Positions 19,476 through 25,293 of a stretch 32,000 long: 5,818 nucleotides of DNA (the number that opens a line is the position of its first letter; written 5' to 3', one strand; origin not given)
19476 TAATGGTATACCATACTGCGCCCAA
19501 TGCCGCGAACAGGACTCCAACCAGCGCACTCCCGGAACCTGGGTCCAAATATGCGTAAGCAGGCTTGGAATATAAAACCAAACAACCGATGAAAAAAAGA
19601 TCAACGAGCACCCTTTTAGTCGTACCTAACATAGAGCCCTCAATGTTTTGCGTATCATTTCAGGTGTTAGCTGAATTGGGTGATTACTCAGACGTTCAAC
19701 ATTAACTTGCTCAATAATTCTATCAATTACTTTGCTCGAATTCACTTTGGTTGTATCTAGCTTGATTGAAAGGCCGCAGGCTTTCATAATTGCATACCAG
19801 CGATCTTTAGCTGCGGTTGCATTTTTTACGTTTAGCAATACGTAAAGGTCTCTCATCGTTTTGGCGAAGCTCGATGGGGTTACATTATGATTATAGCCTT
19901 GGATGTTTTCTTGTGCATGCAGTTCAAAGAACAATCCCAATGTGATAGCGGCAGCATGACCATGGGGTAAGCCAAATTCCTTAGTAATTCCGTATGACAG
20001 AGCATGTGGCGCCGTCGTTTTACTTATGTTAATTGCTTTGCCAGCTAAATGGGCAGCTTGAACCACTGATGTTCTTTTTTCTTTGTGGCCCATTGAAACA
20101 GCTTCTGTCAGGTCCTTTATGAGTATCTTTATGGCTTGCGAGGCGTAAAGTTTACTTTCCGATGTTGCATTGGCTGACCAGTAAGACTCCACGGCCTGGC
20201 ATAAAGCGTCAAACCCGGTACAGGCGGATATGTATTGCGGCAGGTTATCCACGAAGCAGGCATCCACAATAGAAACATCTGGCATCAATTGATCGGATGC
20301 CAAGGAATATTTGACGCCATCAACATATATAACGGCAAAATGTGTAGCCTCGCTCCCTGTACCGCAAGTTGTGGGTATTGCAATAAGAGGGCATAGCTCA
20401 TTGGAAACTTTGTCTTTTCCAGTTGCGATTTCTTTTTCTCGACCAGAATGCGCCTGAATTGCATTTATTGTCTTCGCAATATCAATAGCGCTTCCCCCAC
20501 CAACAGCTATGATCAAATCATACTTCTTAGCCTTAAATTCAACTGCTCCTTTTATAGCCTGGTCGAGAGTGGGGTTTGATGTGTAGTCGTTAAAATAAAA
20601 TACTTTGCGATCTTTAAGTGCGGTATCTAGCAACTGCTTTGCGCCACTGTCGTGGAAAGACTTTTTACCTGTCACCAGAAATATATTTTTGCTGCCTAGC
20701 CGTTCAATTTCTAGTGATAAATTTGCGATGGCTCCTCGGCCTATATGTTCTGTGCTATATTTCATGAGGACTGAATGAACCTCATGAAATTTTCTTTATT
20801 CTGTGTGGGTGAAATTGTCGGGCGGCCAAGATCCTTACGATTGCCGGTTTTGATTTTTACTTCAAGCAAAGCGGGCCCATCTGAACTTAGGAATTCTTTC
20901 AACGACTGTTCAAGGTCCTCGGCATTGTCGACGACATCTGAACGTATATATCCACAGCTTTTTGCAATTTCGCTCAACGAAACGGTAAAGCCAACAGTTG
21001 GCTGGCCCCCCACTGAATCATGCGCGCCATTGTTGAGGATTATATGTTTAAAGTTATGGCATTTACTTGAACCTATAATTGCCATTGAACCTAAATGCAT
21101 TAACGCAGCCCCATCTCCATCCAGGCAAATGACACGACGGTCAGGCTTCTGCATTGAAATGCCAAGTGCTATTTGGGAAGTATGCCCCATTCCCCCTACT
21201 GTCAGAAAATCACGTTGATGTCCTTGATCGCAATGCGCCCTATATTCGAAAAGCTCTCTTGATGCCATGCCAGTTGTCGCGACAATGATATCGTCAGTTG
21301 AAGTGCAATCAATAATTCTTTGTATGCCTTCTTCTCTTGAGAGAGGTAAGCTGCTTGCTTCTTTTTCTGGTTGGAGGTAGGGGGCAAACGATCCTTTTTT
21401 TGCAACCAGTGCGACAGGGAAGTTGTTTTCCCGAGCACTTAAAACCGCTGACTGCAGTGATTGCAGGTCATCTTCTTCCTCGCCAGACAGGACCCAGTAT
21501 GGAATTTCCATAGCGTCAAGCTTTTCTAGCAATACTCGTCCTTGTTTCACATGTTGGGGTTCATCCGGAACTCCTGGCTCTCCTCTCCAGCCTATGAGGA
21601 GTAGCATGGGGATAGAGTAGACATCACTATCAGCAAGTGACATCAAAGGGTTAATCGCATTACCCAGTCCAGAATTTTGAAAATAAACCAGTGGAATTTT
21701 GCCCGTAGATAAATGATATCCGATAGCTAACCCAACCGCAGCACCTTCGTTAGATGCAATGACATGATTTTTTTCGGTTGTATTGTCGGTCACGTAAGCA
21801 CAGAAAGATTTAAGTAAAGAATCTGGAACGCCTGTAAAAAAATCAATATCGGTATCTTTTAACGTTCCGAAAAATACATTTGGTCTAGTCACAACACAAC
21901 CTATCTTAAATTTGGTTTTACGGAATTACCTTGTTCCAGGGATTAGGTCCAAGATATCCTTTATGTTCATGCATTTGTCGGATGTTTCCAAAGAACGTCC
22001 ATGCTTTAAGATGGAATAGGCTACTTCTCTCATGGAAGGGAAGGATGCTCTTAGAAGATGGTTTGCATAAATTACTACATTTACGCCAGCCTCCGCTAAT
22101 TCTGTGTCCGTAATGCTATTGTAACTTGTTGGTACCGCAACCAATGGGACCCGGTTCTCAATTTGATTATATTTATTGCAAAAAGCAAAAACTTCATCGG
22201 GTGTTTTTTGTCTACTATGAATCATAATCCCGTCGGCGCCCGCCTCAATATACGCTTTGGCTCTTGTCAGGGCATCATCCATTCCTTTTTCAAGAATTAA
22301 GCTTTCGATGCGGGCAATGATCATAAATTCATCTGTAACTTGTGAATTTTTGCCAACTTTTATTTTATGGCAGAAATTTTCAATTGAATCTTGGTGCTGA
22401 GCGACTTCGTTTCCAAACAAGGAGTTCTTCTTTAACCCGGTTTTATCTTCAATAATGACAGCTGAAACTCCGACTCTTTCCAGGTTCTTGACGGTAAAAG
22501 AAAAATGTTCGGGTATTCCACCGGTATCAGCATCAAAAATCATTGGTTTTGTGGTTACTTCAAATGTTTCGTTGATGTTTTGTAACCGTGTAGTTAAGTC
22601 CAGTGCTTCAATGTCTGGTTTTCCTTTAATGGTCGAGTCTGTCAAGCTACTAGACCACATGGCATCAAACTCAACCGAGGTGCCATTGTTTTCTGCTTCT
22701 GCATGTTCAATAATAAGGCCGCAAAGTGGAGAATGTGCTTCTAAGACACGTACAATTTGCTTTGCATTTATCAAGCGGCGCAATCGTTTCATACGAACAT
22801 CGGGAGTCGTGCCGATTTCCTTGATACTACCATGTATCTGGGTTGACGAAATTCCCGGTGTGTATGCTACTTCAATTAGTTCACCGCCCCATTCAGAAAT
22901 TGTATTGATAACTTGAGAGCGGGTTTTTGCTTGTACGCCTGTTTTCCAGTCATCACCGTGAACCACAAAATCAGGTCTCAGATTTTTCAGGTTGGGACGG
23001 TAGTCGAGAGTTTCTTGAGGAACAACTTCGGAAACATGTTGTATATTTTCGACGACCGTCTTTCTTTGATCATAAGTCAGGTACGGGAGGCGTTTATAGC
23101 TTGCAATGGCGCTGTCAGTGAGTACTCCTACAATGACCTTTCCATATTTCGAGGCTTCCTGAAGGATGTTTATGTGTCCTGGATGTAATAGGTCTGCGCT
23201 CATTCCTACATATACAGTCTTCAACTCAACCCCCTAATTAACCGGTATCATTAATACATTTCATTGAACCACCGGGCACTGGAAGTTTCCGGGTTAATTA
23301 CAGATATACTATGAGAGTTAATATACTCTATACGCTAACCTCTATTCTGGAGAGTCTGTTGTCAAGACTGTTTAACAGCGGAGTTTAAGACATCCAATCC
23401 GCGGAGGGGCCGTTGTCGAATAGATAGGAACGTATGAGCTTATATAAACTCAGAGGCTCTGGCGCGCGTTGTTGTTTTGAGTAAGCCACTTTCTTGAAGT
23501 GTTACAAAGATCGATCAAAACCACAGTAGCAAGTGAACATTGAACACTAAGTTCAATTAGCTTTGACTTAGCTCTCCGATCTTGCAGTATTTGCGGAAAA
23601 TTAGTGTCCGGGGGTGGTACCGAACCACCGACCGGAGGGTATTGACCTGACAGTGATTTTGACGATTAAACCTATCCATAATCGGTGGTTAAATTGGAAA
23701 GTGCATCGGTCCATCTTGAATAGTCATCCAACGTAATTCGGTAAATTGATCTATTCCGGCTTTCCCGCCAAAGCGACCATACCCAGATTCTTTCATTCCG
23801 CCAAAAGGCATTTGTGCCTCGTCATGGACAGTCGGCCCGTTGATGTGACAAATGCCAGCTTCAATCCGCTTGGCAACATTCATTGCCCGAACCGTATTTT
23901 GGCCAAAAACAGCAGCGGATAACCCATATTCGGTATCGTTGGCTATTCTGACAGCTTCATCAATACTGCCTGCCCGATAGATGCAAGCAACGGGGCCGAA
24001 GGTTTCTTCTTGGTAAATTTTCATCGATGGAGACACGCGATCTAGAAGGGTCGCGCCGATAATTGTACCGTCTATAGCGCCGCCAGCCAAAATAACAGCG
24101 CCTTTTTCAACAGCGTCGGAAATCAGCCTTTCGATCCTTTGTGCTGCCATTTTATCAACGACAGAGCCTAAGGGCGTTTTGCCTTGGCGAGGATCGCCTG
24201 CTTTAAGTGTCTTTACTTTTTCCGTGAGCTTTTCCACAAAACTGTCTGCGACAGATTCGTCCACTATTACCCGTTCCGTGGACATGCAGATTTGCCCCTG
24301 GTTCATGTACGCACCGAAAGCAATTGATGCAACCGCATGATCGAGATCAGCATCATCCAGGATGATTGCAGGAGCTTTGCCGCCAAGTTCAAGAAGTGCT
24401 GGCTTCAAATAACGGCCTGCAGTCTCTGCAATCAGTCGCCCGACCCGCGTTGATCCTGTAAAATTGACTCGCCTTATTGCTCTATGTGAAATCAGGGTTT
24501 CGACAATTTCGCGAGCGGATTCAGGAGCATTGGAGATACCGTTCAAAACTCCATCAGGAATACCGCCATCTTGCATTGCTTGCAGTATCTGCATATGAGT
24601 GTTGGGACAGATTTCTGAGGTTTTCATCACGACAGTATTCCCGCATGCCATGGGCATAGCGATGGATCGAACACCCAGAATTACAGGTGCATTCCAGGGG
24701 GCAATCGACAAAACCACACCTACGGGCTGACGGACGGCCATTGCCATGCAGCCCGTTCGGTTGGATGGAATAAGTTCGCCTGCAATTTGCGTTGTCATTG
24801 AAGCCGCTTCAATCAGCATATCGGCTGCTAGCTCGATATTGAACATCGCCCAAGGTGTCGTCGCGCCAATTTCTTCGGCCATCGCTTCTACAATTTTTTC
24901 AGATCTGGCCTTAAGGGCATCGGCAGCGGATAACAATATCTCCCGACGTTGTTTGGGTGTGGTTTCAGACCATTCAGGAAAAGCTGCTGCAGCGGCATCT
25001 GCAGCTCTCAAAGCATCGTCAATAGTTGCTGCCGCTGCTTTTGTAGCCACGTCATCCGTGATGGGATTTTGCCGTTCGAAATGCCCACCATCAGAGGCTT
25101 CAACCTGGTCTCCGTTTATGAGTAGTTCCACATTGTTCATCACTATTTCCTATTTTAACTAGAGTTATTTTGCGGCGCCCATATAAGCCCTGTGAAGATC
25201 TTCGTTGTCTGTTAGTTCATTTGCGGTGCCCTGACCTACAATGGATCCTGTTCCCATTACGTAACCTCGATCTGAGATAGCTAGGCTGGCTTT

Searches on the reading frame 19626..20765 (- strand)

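Call 8: search_protein_families(library=pfam, proteins=[window:19626-20765:-], max_evalue=0.001)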
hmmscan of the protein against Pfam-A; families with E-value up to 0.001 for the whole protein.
window:19626-20765:- (379 aa): 3 families
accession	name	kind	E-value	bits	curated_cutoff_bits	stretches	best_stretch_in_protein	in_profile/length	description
PF00465.25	Fe-ADH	-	2.1e-42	145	31.3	1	8-168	6-167/168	Iron-containing alcohol dehydrogenase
PF25137.1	ADH_Fe_C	-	5.2e-22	78.9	27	1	181-377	2-192/194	Fe-containing alcohol dehydrogenase family, C-terminal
PF13685.12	Fe-ADH_2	-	9.4e-12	45.6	28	1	8-101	2-94/149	Iron-containing alcohol dehydrogenase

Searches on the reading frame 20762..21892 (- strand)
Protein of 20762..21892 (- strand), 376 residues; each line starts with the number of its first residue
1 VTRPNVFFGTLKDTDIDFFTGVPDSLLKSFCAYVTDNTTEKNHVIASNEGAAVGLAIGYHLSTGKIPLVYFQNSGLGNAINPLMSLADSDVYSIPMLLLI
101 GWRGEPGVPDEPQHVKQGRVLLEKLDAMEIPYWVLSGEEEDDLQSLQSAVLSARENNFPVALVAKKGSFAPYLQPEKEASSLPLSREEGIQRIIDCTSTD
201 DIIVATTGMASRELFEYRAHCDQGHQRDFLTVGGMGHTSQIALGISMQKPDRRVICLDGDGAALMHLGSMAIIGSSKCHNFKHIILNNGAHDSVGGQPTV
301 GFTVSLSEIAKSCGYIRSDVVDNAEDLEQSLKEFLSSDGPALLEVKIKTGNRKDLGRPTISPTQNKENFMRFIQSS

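Call 52: search_protein_families(library=pfam, proteins=[window:20762-21892:-], max_evalue=0.001)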
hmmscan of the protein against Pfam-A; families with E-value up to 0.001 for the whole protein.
window:20762-21892:- (376 aa): 2 families
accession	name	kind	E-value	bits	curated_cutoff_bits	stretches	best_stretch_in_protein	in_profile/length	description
PF02775.26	TPP_enzyme_C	-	1.4e-19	70.8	21.9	1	225-345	20-151/151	Thiamine pyrophosphate enzyme, C-terminal TPP binding domain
PF02776.23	TPP_enzyme_N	-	1.7e-15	57.2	26.8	1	5-117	5-111/119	Thiamine pyrophosphate enzyme, N-terminal TPP binding domain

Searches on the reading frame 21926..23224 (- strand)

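Call 52: search_protein_families(library=pfam, proteins=[window:21926-23224:-], max_evalue=0.001)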
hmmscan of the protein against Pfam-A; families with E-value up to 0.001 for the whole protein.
window:21926-23224:- (432 aa): 2 families
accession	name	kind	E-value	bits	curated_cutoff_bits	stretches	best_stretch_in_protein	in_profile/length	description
PF13714.12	PEP_mutase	-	1.7e-56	191.9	31.5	1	148-405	1-239/240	Phosphoenolpyruvate phosphomutase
PF01467.32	CTP_transf_like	-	2.3e-15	57.4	21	1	9-130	5-130/133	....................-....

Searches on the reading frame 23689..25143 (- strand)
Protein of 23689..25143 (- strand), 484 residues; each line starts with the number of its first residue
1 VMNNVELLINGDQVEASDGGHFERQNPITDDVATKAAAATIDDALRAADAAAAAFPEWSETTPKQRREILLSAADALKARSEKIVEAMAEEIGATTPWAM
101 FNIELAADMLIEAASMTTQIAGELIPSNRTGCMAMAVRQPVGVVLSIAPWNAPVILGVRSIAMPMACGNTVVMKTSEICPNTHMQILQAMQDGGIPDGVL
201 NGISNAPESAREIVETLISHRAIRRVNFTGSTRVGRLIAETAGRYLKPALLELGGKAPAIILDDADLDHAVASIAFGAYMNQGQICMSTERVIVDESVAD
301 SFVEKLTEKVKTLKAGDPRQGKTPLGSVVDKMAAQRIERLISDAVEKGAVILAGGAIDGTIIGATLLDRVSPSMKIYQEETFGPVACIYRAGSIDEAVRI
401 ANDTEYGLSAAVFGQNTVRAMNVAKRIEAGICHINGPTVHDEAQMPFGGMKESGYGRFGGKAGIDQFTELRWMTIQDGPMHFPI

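Call 52: search_protein_families(library=pfam, proteins=[window:23689-25143:-], max_evalue=0.001)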
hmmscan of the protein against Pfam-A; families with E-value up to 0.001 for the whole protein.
window:23689-25143:- (484 aa): 2 families
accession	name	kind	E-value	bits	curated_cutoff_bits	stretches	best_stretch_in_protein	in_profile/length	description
PF00171.27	Aldedh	-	3.4e-152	507.6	23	1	17-472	4-460/461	Aldehyde dehydrogenase family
PF05893.19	LuxC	-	4.3e-06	26.3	21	1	138-319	86-268/401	Acyl-CoA reductase (LuxC)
